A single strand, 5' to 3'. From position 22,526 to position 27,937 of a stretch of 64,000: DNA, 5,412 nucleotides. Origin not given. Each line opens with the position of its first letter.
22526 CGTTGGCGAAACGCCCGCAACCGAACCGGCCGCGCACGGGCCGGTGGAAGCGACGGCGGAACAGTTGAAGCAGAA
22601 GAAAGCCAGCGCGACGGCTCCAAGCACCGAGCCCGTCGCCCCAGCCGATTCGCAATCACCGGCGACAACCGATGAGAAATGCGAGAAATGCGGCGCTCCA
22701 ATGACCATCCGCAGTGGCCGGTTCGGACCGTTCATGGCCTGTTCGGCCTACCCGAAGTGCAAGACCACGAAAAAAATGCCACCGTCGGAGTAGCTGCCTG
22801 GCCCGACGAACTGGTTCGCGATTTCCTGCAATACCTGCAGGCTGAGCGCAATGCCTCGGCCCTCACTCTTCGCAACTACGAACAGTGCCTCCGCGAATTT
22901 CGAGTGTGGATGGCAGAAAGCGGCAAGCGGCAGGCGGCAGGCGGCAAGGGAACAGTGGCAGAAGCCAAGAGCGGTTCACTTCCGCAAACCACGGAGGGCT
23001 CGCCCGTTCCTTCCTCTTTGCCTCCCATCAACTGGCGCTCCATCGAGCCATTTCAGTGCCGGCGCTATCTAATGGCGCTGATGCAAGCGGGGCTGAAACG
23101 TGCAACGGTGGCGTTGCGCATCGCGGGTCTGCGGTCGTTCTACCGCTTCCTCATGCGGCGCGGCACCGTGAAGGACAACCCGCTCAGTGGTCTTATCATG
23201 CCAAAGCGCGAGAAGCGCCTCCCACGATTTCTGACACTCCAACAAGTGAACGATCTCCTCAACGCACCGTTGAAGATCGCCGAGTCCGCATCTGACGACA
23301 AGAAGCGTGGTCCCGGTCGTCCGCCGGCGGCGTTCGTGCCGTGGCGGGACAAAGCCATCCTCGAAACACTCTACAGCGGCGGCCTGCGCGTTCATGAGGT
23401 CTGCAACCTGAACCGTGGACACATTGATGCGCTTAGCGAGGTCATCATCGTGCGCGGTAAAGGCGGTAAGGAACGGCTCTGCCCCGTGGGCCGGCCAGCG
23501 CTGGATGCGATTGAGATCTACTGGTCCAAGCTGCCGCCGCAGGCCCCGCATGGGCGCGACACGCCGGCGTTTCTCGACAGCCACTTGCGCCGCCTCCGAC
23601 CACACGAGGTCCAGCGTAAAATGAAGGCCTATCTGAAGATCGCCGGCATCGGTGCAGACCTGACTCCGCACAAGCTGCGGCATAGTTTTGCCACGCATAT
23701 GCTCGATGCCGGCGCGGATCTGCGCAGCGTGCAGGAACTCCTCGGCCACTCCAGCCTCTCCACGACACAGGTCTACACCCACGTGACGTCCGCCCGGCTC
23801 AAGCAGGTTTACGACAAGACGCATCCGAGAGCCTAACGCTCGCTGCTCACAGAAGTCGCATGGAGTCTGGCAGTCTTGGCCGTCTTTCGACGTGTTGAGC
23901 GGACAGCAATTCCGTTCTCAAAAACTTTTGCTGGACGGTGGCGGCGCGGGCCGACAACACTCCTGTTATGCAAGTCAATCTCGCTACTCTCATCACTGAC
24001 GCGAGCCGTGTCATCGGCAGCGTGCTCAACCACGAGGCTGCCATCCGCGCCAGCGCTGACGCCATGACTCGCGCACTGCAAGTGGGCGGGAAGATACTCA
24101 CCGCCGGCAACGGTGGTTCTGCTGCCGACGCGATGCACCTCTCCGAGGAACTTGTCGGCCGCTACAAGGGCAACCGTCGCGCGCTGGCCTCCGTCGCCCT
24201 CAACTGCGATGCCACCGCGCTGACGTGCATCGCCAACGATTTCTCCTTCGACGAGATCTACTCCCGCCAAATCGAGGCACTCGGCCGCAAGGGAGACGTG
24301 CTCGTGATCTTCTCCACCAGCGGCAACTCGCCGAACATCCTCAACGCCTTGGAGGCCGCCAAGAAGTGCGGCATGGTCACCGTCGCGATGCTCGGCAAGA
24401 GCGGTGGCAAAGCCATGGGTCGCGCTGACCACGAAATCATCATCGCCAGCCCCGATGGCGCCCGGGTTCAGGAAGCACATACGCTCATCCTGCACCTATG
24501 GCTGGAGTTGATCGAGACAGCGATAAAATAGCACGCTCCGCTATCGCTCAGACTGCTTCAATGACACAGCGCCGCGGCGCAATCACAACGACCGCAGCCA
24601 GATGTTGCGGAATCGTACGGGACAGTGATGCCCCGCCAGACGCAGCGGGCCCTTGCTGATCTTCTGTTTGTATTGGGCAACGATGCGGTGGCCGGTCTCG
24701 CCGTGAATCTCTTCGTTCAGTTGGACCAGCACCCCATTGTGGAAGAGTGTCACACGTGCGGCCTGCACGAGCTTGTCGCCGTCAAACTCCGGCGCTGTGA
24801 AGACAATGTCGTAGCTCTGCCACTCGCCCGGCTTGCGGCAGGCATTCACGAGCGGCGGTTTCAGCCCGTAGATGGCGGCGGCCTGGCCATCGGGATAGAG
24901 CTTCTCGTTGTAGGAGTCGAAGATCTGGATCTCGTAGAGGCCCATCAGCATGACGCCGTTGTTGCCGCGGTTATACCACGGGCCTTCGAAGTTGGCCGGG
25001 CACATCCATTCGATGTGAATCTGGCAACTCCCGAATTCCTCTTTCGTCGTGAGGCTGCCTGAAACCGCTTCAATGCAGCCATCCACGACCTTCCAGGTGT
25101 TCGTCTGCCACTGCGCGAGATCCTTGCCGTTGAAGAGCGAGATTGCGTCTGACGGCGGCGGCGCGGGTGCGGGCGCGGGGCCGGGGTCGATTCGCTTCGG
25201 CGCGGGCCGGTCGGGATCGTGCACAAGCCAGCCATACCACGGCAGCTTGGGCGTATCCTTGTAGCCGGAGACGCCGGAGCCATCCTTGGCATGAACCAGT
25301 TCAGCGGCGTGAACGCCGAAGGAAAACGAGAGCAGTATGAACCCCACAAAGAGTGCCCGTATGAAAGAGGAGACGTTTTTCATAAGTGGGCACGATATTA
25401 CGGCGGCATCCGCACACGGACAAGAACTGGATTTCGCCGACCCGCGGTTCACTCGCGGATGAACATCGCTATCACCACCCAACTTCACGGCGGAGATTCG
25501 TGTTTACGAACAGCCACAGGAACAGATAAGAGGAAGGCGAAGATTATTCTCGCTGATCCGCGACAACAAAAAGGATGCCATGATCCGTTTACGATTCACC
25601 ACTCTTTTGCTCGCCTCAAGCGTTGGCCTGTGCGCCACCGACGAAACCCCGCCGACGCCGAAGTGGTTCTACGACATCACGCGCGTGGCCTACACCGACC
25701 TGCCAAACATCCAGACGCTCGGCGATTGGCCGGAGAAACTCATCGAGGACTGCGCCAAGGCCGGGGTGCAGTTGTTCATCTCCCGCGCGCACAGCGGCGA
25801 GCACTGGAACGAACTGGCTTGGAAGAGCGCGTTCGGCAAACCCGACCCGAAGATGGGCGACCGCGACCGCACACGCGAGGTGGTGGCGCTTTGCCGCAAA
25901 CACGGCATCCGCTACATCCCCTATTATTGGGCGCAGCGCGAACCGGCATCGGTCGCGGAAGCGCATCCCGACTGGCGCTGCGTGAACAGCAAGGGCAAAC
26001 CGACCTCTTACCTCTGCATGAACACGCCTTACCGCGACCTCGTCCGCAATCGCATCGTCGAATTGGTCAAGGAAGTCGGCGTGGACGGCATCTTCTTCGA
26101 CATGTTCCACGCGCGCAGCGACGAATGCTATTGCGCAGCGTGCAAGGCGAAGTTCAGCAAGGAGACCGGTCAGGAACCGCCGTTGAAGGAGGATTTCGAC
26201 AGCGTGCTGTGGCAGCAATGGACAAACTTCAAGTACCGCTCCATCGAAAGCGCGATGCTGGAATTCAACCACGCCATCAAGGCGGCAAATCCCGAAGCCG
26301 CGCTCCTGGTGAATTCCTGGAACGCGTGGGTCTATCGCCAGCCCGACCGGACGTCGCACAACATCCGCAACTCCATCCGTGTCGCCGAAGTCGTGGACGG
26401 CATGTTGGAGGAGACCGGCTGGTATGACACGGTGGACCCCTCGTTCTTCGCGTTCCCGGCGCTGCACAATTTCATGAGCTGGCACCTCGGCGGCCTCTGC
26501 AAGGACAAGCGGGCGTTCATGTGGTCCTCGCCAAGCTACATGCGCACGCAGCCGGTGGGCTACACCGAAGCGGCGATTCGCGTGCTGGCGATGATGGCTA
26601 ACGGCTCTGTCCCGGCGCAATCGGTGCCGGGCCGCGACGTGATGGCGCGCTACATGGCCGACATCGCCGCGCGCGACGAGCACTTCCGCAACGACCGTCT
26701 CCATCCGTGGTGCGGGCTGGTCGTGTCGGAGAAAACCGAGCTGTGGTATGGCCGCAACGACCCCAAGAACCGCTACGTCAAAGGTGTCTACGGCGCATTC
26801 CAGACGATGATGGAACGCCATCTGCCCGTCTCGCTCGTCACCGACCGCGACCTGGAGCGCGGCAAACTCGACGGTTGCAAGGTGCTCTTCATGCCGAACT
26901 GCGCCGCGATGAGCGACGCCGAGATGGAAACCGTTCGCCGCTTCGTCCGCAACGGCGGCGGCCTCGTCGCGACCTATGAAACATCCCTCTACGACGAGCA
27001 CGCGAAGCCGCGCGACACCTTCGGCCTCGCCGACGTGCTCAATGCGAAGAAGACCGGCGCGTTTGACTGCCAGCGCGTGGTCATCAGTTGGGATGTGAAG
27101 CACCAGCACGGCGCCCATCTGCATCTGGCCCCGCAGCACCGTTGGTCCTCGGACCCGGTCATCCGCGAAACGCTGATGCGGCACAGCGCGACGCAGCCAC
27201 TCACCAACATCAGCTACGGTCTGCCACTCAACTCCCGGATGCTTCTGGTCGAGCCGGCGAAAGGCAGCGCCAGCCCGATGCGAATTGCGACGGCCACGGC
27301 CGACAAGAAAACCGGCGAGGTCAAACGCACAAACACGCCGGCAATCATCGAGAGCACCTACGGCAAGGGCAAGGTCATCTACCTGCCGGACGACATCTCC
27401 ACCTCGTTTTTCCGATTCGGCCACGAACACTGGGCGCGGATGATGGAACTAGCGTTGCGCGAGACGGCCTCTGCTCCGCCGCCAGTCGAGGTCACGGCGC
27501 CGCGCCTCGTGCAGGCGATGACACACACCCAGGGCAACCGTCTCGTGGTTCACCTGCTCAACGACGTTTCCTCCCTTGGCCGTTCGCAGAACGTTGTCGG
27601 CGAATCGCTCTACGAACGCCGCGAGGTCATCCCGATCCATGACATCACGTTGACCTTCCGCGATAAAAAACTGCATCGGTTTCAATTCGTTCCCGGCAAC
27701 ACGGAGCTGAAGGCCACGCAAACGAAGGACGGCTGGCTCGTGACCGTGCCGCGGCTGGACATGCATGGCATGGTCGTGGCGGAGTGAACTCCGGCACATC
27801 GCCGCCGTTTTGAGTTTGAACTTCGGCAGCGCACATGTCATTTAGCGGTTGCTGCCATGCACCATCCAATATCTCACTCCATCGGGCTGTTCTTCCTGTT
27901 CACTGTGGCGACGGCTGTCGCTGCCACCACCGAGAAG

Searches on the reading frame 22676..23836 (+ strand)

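Call 9: search_protein_families(library=pfam, proteins=[window:22676-23836:+], max_evalue=0.001)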
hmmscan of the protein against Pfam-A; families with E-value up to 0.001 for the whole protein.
window:22676-23836:+ (386 aa): 2 families
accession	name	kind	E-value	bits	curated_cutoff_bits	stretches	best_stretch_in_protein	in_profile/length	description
PF00589.27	Phage_integrase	-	6.5e-37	127.4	27.1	1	222-372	21-170/172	Phage integrase family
PF02899.23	Phage_int_SAM_1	-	1.5e-17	64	22.3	2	119-163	39-83/83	Phage integrase, N-terminal SAM-like domain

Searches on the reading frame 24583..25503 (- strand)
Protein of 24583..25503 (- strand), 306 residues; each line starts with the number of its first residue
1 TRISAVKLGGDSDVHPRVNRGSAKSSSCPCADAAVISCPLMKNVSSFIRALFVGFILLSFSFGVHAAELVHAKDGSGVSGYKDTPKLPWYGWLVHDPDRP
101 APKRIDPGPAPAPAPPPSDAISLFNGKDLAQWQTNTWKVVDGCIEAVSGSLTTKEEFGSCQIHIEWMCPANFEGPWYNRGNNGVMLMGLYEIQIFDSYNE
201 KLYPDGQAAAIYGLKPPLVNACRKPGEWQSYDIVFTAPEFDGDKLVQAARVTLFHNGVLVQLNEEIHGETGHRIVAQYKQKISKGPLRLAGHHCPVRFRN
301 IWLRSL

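Call 9: search_protein_families(library=pfam, proteins=[window:24583-25503:-], max_evalue=0.001)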
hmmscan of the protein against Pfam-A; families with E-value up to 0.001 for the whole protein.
window:24583-25503:- (306 aa): 1 family
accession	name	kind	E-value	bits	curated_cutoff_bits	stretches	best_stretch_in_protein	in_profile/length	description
PF06439.18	3keto-disac_hyd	-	3.6e-38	131.9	26.8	1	120-304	2-187/187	3-keto-disaccharide hydrolase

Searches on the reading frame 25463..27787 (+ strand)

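Call 9: search_protein_families(library=pfam, proteins=[window:25463-27787:+], max_evalue=0.001)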
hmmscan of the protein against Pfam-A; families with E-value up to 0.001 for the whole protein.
window:25463-27787:+ (774 aa): 3 families
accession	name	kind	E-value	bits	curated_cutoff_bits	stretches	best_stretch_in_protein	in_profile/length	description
PF14871.12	GHL6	-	3.8e-14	53.5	35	1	91-214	3-132/132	Hypothetical glycosyl hydrolase 6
PF08532.16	Glyco_hydro_42M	-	2.3e-11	44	25.8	1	437-514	27-100/207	Beta-galactosidase trimerisation domain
PF02638.21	GHL10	-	6.8e-10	39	27.9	1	154-289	89-233/311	Glycosyl hydrolase-like 10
